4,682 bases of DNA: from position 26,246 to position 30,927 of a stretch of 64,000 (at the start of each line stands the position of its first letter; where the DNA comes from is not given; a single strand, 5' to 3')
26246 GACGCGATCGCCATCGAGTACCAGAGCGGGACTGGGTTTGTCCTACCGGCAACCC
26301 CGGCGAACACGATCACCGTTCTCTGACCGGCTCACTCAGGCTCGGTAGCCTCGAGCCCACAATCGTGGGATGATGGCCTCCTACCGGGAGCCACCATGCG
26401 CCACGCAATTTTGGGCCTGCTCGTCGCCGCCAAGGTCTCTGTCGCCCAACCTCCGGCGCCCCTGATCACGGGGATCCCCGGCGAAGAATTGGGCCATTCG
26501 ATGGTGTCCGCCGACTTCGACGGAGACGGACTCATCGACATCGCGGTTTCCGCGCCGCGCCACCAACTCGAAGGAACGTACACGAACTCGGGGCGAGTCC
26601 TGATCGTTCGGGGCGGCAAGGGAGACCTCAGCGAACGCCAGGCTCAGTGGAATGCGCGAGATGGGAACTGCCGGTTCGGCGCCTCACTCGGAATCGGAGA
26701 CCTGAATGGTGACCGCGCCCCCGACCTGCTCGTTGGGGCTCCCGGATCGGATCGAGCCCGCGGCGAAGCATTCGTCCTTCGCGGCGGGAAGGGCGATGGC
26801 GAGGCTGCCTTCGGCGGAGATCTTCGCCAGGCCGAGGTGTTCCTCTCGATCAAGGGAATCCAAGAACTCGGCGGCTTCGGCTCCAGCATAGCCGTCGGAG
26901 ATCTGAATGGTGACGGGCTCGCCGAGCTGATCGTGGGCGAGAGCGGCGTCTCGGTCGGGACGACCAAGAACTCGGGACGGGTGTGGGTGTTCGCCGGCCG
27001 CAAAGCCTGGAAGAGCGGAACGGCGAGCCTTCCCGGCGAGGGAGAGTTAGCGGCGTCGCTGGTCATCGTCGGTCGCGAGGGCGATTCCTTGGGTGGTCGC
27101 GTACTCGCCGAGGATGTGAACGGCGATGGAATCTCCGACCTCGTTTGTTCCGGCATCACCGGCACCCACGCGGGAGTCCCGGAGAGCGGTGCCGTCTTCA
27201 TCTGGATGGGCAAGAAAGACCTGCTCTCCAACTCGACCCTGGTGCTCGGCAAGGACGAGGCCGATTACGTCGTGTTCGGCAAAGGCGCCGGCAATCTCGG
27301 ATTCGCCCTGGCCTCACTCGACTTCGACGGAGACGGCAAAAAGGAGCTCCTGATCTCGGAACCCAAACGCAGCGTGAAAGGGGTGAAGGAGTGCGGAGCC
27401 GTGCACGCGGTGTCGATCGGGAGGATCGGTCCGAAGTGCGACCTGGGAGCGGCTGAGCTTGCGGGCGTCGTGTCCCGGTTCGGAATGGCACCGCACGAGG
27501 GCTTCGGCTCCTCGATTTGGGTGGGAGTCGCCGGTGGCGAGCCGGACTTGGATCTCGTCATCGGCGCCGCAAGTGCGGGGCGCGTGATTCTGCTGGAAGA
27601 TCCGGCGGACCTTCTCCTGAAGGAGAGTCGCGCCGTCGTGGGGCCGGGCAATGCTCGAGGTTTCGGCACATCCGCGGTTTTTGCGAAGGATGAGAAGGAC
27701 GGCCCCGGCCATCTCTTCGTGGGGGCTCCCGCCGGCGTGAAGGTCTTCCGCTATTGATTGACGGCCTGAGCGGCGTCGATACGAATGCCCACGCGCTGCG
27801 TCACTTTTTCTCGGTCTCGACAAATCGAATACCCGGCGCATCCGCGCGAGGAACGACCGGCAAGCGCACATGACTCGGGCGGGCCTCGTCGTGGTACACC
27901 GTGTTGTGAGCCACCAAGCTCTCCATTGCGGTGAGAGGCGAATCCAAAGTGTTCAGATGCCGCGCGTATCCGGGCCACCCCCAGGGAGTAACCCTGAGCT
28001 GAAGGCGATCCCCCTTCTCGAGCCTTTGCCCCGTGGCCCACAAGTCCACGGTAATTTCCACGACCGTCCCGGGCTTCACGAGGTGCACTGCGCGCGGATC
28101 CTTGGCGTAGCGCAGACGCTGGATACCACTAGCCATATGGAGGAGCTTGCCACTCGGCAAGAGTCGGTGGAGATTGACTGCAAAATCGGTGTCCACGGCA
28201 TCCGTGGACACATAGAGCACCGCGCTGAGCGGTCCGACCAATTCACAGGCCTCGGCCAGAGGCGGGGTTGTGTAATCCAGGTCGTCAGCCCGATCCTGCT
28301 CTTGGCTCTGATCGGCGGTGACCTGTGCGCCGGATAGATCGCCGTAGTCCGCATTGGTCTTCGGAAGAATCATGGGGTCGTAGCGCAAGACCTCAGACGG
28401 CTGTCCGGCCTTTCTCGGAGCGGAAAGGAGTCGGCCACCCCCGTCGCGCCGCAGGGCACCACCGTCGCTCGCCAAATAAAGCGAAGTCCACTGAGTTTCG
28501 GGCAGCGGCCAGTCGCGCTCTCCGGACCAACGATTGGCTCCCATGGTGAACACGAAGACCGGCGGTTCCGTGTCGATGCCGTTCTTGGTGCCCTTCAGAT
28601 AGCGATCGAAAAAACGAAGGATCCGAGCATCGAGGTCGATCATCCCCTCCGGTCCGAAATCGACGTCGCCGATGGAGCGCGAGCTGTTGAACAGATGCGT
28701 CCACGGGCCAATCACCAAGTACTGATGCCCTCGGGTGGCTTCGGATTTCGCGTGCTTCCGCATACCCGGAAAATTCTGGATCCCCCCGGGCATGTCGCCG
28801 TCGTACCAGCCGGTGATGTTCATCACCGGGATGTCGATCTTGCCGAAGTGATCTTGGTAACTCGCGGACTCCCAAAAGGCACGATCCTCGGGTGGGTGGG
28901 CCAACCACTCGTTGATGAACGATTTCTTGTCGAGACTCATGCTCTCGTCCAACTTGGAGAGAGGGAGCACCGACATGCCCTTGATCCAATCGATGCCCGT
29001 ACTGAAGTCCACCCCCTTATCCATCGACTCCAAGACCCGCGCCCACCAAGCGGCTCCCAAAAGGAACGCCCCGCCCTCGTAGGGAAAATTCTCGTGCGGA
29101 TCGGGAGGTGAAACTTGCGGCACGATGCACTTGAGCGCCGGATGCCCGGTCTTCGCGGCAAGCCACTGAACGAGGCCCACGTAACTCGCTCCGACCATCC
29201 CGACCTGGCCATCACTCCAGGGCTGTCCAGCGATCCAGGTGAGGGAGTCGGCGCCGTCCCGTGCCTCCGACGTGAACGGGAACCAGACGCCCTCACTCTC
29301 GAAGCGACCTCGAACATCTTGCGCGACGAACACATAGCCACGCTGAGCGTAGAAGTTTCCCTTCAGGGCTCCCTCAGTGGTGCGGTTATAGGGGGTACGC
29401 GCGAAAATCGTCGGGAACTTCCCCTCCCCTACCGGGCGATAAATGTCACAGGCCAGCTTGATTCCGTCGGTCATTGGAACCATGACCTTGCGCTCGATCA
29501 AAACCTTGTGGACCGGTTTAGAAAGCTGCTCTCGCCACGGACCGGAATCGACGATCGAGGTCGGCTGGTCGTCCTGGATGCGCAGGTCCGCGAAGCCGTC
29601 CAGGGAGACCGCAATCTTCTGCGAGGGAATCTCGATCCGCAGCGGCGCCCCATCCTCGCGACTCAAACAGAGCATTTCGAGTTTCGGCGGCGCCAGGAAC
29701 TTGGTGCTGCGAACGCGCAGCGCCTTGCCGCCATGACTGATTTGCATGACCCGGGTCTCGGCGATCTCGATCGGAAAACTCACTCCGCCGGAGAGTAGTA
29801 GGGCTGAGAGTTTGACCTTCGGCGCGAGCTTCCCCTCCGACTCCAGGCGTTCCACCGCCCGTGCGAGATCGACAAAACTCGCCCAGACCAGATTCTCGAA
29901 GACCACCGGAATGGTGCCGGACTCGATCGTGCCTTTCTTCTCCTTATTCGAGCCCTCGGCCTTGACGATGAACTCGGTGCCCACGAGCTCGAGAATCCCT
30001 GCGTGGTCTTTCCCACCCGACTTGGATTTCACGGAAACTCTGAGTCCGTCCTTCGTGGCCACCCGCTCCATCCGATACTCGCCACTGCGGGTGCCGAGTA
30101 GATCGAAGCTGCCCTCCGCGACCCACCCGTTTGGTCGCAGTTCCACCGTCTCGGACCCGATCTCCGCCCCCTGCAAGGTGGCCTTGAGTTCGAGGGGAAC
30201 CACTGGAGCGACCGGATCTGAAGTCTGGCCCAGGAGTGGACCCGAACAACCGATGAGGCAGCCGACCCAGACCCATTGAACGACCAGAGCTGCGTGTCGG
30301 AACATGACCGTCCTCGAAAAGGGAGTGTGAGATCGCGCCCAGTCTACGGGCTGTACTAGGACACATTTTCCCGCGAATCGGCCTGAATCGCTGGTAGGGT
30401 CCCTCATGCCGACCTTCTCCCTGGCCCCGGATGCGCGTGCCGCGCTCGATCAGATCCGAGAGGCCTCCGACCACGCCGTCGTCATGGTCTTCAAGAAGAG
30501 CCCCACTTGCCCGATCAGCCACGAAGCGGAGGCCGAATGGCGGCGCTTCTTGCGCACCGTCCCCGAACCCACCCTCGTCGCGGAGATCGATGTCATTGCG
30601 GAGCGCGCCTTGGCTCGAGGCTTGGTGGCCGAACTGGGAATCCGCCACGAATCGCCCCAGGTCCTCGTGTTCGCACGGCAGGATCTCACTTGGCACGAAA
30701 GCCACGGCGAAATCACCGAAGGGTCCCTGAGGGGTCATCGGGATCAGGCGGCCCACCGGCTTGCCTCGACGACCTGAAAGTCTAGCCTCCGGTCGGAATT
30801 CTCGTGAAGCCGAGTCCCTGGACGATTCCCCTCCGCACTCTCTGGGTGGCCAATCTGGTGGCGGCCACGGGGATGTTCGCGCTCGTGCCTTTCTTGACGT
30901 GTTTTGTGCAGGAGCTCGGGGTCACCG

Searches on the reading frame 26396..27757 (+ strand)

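Call 25: search_protein_families(library=pfam, proteins=[window:26396-27757:+], max_evalue=0.00001)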
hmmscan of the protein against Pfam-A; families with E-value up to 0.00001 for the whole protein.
window:26396-27757:+ (453 aa): 2 families
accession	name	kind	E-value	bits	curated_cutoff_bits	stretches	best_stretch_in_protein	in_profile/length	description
PF01839.29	FG-GAP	-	9.4e-36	121.6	22.1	3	161-199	1-37/37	FG-GAP repeat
PF13517.12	FG-GAP_3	-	5.8e-17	62.5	26.9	2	102-180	1-61/61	FG-GAP-like repeat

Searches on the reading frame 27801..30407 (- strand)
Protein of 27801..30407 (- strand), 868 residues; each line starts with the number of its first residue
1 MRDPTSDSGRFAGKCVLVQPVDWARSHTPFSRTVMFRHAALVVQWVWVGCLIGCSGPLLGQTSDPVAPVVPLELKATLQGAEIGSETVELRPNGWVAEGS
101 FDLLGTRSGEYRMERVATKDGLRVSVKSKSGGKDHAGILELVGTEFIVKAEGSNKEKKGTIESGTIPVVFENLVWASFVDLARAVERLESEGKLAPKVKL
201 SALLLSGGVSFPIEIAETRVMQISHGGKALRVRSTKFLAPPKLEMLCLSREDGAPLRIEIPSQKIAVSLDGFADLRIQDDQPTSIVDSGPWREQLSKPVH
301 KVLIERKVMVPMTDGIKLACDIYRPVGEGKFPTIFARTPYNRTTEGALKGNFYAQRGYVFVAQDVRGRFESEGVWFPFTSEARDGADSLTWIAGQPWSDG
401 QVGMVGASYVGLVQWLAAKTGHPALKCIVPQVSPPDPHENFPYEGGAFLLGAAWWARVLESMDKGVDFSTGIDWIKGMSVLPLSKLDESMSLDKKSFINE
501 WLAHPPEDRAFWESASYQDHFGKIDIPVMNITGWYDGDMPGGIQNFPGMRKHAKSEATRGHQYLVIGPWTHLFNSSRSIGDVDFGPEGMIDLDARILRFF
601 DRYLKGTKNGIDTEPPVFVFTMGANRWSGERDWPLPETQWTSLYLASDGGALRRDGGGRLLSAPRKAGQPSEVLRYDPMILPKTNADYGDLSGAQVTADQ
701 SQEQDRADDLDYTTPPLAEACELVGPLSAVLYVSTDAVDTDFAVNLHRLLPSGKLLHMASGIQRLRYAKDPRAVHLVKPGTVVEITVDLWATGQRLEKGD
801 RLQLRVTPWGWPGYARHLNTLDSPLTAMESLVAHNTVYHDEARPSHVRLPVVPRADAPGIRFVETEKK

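Call 42: search_protein_families(library=pfam, proteins=[window:27801-30407:-], max_evalue=0.00001)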
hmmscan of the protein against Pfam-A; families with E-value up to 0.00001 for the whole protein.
window:27801-30407:- (868 aa): 2 families
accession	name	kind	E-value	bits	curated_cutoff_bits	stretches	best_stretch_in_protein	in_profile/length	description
PF02129.25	Peptidase_S15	-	5.2e-59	200.5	23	1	314-572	1-261/262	X-Pro dipeptidyl-peptidase (S15 family)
PF08530.16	PepX_C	-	3e-39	135.6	22.5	1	609-847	1-216/217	X-Pro dipeptidyl-peptidase C-terminal non-catalytic domain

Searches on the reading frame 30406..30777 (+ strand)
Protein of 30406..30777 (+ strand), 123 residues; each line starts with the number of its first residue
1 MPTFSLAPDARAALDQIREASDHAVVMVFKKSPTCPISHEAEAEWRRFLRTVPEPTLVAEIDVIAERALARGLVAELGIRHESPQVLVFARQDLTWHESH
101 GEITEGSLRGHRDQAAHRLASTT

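Call 42: search_protein_families(library=pfam, proteins=[window:30406-30777:+], max_evalue=0.00001)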
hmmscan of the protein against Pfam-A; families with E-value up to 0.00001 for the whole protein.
window:30406-30777:+ (123 aa): 1 family
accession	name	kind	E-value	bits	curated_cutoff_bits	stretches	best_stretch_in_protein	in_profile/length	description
PF11009.14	BrxC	-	3.9e-22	78.5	24.2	1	12-107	7-101/102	Monothiol bacilliredoxin BrxC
